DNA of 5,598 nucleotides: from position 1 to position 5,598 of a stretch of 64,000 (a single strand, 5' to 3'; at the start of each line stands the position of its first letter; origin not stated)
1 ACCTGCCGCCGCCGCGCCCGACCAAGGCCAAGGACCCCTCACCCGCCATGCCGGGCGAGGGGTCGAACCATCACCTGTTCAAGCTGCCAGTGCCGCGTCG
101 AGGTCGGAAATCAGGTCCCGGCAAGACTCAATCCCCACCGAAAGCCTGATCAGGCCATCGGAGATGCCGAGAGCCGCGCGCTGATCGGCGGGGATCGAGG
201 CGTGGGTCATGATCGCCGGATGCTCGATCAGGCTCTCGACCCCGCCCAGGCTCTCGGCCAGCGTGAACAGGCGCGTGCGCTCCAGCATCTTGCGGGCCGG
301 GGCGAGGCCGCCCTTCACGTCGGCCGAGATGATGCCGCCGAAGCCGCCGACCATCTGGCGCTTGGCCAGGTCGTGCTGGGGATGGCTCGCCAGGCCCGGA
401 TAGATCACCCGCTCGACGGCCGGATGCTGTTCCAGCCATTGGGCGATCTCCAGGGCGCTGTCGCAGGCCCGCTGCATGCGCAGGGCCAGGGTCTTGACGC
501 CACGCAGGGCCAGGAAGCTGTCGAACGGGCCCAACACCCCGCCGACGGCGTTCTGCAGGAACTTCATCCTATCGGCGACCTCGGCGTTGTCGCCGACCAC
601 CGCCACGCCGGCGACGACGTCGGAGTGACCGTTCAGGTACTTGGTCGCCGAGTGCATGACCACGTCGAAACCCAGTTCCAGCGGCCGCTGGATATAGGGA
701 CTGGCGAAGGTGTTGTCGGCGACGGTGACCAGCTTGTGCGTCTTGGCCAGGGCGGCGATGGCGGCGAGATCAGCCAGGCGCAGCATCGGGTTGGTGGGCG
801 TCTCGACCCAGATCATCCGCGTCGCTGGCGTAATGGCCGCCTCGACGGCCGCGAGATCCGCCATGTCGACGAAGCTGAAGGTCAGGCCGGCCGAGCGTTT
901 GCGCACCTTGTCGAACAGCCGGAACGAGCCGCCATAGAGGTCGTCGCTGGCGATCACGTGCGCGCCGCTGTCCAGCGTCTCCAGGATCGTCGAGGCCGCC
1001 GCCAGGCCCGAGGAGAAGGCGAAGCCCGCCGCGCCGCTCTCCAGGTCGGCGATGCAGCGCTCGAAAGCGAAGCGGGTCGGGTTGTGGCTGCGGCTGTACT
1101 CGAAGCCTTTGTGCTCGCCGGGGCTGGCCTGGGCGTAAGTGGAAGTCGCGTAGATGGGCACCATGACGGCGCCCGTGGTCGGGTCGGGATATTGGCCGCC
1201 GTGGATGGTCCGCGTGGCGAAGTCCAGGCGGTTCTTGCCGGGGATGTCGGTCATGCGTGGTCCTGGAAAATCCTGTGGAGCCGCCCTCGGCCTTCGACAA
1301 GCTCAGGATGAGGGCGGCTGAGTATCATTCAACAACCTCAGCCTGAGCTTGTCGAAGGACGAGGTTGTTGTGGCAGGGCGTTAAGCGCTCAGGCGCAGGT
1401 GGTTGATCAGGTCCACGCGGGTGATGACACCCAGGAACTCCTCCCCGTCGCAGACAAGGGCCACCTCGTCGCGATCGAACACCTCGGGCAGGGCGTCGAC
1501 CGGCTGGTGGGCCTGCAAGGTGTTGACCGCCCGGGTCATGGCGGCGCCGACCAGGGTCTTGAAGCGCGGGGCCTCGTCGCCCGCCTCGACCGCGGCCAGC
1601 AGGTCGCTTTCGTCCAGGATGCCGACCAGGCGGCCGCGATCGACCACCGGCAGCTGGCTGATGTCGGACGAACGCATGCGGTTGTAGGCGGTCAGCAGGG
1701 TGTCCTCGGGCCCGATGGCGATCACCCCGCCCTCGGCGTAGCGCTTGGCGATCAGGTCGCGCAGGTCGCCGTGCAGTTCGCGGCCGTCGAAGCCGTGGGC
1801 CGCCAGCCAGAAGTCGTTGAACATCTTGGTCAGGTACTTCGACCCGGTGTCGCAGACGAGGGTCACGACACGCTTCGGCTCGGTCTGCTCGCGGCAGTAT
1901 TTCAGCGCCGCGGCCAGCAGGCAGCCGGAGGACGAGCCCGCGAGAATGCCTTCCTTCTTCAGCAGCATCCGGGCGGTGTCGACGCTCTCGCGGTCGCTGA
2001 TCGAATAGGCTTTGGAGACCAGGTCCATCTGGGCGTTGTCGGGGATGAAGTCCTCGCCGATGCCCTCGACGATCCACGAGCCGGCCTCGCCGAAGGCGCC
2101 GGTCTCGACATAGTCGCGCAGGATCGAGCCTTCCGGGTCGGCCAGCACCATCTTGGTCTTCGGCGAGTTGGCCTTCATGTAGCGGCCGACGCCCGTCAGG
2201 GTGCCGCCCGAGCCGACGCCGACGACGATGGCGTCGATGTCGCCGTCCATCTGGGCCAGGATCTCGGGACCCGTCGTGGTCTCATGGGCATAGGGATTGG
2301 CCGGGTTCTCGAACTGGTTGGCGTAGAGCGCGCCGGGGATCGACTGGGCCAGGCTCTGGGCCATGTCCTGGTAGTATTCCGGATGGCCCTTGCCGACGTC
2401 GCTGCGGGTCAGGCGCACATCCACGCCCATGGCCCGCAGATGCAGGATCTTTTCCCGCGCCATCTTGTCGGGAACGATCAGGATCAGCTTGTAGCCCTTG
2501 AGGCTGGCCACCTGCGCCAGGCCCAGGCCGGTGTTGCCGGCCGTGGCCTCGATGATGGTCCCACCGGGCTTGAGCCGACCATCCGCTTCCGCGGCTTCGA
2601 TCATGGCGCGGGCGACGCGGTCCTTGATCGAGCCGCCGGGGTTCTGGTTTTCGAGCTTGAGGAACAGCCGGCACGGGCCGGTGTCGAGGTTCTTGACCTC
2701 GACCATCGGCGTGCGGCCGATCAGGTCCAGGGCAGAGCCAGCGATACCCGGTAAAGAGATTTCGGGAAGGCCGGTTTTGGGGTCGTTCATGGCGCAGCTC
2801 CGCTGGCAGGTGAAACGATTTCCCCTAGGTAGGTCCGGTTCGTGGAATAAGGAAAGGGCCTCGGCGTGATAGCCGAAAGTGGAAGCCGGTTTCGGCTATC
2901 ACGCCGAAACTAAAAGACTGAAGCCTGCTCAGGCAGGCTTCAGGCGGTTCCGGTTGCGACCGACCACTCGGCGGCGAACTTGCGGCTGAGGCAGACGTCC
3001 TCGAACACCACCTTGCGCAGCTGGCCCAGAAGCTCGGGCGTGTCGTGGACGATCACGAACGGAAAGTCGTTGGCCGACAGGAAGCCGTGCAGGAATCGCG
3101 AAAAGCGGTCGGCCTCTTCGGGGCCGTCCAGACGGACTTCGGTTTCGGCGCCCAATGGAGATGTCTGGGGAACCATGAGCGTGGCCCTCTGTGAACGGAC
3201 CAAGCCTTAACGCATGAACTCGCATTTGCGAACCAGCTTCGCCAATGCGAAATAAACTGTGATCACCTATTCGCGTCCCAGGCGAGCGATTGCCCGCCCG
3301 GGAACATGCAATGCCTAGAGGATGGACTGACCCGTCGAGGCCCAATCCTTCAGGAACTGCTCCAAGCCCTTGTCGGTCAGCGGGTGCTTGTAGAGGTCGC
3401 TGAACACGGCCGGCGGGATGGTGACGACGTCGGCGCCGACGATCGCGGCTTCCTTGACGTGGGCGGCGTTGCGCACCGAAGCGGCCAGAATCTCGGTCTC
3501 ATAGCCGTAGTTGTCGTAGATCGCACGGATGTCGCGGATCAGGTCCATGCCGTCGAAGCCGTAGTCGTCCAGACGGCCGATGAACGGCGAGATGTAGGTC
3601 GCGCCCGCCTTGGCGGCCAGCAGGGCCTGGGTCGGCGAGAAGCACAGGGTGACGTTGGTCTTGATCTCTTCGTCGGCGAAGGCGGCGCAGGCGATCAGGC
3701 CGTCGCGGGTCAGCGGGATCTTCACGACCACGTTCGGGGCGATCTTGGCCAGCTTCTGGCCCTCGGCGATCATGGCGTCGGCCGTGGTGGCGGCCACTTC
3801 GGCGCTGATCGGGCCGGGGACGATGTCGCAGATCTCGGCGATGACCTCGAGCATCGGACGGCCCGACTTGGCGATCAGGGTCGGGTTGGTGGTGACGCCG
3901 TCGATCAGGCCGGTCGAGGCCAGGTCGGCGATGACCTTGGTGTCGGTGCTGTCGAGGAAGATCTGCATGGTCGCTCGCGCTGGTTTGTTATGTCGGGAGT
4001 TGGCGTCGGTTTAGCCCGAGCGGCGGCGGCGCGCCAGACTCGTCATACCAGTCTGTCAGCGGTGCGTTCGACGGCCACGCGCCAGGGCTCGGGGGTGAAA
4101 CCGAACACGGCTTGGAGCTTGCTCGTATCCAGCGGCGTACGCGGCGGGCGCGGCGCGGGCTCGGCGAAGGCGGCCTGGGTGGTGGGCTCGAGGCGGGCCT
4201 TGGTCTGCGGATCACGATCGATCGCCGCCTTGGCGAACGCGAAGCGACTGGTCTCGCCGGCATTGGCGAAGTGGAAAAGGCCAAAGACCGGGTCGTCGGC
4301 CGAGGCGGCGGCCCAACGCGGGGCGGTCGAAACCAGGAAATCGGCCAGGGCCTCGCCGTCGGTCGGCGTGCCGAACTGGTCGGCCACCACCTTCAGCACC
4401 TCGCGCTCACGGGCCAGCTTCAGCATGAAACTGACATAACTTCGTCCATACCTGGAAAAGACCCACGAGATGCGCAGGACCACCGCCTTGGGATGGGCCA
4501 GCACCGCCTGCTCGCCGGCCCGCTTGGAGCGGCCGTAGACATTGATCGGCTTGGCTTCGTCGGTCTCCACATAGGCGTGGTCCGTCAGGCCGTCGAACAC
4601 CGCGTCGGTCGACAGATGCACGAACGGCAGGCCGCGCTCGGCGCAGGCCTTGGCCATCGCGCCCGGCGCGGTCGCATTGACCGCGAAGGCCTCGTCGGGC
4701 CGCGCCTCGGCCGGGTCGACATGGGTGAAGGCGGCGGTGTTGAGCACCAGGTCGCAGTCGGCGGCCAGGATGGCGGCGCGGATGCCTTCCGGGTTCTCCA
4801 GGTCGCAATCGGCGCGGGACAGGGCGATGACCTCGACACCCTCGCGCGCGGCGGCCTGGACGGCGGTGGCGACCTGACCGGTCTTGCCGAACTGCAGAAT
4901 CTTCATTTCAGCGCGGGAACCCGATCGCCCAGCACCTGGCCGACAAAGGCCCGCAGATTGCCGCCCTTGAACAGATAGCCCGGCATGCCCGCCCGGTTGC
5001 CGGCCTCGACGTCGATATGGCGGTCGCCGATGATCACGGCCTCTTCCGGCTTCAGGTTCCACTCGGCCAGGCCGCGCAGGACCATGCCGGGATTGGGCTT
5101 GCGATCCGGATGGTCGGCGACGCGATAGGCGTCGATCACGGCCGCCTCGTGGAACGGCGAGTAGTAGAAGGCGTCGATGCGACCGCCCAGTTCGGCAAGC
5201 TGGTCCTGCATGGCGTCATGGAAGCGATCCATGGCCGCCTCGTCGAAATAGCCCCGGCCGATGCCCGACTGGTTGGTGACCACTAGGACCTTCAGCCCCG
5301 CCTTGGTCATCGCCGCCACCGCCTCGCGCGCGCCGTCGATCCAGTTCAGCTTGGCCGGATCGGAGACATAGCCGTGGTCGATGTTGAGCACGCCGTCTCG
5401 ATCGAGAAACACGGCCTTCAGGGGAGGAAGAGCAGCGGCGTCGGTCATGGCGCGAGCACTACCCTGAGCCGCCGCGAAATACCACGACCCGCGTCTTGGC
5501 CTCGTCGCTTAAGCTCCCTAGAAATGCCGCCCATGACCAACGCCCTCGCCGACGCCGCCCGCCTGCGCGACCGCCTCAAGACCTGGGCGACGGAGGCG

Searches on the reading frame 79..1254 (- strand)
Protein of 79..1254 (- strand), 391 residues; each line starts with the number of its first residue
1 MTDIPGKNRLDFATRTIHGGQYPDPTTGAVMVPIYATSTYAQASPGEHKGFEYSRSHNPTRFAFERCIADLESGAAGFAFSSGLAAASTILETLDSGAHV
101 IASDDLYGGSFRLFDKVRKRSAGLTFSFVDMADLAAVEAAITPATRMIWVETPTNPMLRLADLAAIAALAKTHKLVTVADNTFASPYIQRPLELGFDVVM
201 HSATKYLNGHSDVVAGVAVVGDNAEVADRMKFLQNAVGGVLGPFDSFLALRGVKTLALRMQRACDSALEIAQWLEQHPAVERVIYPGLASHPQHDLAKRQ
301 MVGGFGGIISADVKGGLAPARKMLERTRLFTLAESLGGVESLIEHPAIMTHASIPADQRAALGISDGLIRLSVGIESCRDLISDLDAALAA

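Call 99: search_protein_families(library=pfam, proteins=[window:79-1254:-], max_evalue=0.0001)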
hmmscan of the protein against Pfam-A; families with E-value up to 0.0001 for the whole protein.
window:79-1254:- (391 aa): 1 family
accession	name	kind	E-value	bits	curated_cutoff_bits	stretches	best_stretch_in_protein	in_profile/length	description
PF01053.26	Cys_Met_Meta_PP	-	1.1e-150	502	27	1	14-389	2-380/381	Cys/Met metabolism PLP-dependent enzyme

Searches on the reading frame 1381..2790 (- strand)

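Call 99: search_protein_families(library=pfam, proteins=[window:1381-2790:-], max_evalue=0.0001)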
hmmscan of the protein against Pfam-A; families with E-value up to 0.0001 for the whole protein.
window:1381-2790:- (469 aa): 2 families
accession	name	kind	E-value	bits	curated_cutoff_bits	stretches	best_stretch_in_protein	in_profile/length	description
PF00291.31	PALP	-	8.8e-74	248.9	35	1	22-314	3-295/295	Pyridoxal-phosphate dependent enzyme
PF00571.33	CBS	-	5.3e-19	68.7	24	1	356-401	9-55/57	CBS domain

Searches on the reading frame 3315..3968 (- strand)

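Call 99: search_protein_families(library=pfam, proteins=[window:3315-3968:-], max_evalue=0.0001)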
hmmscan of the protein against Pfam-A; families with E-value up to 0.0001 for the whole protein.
window:3315-3968:- (217 aa): 1 family
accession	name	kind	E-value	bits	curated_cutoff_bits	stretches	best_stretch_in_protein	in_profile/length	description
PF00923.25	TAL_FSA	-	4.8e-62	210.3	27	1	3-215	1-284/285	Transaldolase/Fructose-6-phosphate aldolase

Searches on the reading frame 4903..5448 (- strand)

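Call 99: search_protein_families(library=pfam, proteins=[window:4903-5448:-], max_evalue=0.0001)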
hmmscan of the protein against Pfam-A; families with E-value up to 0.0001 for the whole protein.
window:4903-5448:- (181 aa): 4 families
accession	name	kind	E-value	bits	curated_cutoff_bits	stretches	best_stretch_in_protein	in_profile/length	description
PF13242.12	Hydrolase_like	-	6.2e-12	45.7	22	1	116-165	3-53/75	HAD-hyrolase-like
PF13419.12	HAD_2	-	3.2e-10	40.9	23.8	1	112-155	130-173/178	Haloacid dehalogenase-like hydrolase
PF00702.32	Hydrolase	-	8.2e-10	39.8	26.4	1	38-154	101-191/191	haloacid dehalogenase-like hydrolase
PF13344.12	Hydrolase_6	-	4.6e-05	23.8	27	1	13-64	1-43/101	Haloacid dehalogenase-like hydrolase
